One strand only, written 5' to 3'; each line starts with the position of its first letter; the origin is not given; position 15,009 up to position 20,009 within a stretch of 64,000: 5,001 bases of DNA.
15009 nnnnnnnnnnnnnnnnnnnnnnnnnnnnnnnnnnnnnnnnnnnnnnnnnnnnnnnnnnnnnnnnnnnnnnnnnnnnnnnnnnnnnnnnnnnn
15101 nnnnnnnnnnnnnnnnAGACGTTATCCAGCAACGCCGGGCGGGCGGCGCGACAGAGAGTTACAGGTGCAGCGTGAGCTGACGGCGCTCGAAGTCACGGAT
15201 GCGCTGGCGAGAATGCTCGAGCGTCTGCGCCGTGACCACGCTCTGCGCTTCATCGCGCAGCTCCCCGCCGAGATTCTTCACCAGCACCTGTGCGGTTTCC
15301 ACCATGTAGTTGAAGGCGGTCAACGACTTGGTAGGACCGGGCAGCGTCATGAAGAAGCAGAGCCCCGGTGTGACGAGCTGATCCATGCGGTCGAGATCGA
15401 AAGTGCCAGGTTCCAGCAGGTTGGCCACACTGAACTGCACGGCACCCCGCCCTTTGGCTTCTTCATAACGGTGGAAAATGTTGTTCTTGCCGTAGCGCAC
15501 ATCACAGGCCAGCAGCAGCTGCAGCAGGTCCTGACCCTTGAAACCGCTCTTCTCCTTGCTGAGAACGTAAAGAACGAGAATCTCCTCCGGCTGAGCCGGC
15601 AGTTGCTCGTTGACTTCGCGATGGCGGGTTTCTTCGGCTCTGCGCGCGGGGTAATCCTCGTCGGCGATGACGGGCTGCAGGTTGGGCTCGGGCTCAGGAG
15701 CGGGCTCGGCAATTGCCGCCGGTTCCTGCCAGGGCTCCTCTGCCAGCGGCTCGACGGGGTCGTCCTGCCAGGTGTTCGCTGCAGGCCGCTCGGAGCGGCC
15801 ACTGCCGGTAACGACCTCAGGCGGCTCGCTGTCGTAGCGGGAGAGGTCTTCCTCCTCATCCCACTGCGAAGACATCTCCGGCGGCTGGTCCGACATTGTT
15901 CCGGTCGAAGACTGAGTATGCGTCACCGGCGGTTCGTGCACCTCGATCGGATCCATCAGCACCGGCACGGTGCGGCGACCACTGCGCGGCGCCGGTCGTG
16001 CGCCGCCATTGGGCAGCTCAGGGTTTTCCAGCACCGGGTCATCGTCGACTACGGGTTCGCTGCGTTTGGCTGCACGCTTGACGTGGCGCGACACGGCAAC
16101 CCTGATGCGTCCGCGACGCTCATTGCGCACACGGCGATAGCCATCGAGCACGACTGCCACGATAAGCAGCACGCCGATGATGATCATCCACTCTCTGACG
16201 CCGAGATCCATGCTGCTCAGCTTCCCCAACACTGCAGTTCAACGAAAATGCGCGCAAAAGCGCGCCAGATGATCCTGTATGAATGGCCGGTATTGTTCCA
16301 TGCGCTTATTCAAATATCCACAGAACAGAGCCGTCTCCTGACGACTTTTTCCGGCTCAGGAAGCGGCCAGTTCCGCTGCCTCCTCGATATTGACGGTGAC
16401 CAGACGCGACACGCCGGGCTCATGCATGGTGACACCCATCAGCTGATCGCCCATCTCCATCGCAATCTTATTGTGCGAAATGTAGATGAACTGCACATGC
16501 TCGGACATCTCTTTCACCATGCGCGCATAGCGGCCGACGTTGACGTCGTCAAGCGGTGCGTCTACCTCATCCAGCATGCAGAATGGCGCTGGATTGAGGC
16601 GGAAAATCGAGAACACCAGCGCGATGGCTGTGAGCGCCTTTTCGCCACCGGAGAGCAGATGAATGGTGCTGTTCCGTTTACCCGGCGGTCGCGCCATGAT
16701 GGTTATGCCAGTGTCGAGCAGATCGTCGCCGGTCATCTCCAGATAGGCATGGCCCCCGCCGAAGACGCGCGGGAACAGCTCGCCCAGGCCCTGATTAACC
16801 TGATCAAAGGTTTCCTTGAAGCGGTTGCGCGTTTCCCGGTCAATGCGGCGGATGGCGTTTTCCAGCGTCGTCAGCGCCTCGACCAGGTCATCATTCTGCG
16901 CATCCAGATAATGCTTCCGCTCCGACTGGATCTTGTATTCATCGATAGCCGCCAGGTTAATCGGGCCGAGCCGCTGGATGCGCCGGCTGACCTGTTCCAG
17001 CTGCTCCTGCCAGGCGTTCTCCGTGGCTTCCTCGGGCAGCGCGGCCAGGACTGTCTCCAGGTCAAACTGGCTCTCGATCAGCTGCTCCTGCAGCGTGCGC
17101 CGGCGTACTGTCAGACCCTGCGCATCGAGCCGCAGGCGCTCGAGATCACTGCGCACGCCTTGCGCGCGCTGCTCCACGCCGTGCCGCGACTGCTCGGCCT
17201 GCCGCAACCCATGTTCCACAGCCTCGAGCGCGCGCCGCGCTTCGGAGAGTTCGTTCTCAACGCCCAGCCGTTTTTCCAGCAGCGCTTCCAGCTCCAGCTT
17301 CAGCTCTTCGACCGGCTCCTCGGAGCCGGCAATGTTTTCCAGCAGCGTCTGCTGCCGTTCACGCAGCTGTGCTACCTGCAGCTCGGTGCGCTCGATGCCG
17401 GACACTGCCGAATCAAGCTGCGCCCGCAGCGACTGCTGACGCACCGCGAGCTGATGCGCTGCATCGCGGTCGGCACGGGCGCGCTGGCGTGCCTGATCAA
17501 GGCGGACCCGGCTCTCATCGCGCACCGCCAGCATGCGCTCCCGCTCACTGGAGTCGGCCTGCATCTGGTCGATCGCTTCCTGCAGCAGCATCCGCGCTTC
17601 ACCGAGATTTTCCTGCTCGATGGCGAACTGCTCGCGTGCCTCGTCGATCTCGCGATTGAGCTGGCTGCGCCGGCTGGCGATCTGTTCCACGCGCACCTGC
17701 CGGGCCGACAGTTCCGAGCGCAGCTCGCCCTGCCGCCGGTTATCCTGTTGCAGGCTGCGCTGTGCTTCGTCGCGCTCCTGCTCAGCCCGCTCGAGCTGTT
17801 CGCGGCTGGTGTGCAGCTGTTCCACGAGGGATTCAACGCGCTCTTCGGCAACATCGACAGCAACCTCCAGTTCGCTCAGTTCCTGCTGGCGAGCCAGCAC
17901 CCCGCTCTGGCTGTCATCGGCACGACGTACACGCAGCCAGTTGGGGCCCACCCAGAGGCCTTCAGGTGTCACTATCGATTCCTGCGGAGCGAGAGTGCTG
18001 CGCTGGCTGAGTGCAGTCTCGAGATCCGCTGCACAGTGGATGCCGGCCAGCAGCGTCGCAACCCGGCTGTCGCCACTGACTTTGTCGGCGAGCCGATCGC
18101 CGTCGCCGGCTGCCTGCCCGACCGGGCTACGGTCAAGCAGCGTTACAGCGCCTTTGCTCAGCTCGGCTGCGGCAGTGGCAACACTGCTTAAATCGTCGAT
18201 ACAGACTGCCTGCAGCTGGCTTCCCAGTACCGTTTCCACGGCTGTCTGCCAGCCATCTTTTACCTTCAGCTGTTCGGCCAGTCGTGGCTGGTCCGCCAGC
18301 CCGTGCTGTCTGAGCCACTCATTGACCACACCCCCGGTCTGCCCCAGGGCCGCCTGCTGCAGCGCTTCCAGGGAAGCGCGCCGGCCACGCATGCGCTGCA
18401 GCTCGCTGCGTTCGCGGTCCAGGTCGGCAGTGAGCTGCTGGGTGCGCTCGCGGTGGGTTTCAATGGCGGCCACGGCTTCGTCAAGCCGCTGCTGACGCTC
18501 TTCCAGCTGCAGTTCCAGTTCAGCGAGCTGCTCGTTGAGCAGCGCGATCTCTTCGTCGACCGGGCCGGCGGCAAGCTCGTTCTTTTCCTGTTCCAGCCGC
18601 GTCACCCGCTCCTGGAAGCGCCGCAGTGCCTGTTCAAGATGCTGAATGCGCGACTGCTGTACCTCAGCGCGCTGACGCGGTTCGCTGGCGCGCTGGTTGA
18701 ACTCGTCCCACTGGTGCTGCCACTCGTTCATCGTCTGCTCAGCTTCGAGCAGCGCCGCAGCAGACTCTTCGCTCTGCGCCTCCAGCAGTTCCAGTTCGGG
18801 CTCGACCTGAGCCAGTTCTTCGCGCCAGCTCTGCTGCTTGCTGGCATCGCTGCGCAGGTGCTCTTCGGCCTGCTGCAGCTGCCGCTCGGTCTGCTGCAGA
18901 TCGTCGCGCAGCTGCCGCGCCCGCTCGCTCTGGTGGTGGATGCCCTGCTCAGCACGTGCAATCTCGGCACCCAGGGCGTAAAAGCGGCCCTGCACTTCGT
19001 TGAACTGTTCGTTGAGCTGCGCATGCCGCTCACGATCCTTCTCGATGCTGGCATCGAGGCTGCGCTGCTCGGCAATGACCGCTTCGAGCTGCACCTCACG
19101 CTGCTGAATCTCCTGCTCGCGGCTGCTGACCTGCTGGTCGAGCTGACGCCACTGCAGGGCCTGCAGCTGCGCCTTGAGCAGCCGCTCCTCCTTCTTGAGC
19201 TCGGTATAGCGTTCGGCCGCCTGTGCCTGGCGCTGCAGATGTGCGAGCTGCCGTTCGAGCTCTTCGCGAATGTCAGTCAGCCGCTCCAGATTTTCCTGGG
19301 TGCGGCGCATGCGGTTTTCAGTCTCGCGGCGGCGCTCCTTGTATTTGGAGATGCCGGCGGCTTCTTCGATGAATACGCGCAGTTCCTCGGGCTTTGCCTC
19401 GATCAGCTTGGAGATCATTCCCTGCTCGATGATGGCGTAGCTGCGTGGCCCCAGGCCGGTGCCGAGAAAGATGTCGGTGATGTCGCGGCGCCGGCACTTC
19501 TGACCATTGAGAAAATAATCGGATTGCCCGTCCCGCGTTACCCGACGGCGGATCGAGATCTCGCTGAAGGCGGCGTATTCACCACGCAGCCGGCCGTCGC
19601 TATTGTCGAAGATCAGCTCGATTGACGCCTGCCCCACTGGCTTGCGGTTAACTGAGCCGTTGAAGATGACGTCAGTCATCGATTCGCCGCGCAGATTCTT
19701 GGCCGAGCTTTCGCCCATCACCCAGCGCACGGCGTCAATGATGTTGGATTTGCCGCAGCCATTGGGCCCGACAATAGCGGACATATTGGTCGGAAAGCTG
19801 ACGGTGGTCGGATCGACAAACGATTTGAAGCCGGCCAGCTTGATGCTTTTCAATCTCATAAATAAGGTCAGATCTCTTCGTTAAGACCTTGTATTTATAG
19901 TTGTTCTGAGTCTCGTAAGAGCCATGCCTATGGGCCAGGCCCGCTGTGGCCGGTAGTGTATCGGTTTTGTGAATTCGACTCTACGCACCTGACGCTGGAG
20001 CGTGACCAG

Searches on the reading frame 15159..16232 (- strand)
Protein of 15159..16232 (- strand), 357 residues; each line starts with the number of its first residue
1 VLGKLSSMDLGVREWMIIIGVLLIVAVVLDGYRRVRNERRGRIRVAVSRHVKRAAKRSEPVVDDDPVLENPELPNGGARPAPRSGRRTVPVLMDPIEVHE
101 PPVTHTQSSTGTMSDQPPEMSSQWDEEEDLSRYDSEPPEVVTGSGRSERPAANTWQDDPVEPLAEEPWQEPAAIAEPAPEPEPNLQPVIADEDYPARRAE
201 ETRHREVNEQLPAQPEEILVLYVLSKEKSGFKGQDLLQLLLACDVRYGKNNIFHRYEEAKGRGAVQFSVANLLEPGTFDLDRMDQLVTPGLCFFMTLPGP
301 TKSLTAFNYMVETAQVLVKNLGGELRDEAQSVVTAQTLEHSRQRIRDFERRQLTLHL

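Call 19: search_protein_families(library=pfam, proteins=[window:15159-16232:-], max_evalue=0.001)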
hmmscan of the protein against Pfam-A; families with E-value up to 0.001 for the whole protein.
window:15159-16232:- (357 aa): 1 family
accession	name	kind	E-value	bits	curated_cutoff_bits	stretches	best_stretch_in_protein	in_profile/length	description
PF04354.18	ZipA_C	-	1e-42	145.5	23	1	218-344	2-128/128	ZipA, C-terminal FtsZ-binding domain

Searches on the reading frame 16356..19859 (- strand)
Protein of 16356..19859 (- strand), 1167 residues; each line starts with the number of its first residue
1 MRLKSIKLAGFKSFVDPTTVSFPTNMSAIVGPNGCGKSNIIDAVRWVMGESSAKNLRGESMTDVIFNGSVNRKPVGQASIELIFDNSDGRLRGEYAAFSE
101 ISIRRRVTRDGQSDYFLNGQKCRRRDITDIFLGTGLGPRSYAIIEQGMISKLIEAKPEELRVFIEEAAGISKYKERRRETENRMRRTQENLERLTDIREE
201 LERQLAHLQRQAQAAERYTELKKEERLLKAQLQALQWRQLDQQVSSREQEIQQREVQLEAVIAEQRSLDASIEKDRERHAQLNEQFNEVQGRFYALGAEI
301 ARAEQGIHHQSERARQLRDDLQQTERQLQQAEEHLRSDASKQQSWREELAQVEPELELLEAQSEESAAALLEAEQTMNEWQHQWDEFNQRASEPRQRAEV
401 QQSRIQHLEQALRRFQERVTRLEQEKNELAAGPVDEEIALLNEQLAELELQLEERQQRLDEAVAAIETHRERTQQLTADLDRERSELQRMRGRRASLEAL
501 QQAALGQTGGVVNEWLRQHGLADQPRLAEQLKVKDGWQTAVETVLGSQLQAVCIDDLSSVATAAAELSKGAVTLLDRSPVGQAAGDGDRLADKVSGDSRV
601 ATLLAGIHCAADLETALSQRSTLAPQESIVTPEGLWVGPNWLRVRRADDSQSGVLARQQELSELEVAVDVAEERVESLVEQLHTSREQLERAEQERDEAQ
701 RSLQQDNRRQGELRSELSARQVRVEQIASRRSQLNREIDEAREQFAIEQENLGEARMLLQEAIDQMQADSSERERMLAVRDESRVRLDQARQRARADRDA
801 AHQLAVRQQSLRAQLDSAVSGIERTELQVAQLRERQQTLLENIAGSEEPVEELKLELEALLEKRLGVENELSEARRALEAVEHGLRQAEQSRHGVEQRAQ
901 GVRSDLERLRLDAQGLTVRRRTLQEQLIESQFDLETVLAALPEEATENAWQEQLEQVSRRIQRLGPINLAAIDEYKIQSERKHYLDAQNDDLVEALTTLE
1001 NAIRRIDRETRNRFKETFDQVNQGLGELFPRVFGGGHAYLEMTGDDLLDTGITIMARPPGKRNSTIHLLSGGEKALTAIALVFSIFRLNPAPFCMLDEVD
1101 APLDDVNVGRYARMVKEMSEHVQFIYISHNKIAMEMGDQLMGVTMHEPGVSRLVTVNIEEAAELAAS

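Call 19: search_protein_families(library=pfam, proteins=[window:16356-19859:-], max_evalue=0.001)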
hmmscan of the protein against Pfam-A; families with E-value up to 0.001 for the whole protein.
window:16356-19859:- (1167 aa): 7 families
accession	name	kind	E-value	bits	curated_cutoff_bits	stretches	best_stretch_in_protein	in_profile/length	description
PF02463.25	SMC_N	-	1.4e-67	227.8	40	1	3-1151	2-219/220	RecF/RecN/SMC N terminal domain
PF13476.12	AAA_23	-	3.7e-13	51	27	1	5-233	1-198/201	AAA domain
PF13175.12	AAA_15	-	3.5e-12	47.1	32.1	1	1-330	1-262/374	AAA ATPase domain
PF13304.12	AAA_21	-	1.6e-11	45.3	27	1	27-223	2-206/304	AAA domain, putative AbiEii toxin, Type IV TA system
PF06470.18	SMC_hinge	-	4.9e-11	43.5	22.5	1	524-618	5-114/116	SMC proteins Flexible Hinge Domain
PF13555.12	AAA_29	-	1e-05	25.6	27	1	3-48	1-46/61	P-loop containing region of AAA domain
PF00261.25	Tropomyosin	-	0.00054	19.9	38.6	1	274-489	17-241/242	Tropomyosin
